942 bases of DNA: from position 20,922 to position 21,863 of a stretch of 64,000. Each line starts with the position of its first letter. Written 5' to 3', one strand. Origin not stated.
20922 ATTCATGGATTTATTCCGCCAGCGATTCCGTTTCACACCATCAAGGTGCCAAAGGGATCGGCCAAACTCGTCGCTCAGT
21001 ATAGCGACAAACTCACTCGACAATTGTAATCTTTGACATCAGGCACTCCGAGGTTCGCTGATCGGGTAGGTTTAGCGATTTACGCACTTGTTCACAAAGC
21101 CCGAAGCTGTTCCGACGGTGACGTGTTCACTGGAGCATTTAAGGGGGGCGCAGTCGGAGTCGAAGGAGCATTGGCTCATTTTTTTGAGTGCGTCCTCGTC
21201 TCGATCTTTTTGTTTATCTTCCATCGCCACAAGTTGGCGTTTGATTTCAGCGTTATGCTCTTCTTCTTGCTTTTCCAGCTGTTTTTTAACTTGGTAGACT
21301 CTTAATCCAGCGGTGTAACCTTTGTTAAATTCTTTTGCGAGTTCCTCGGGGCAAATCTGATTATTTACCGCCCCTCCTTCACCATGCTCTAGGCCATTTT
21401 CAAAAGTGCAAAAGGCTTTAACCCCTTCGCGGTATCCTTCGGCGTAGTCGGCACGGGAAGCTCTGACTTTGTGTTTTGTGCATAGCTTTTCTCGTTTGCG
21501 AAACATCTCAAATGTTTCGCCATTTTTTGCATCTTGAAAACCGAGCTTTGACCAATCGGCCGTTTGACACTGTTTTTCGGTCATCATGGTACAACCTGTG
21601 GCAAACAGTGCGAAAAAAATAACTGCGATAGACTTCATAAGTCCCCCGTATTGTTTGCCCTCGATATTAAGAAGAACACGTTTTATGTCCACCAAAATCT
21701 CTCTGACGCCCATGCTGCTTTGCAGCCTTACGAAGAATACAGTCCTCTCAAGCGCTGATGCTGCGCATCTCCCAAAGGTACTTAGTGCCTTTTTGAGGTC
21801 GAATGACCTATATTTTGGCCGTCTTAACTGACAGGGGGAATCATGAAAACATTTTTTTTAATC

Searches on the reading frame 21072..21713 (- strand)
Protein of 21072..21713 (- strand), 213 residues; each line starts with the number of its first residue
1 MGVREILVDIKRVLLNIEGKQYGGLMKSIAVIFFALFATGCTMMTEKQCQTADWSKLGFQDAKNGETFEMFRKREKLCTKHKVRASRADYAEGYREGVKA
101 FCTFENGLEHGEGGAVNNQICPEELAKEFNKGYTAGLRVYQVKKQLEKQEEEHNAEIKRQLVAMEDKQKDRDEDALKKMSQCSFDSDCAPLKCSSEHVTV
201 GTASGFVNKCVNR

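Call 30: search_protein_families(library=pfam, proteins=[window:21072-21713:-])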
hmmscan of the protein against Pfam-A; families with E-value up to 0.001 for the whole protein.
window:21072-21713:- (213 aa): 1 family
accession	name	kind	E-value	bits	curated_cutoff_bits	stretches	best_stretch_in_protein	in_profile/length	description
PF10973.13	DUF2799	-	3.1e-20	72.8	25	1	53-136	1-84/86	Protein of unknown function (DUF2799)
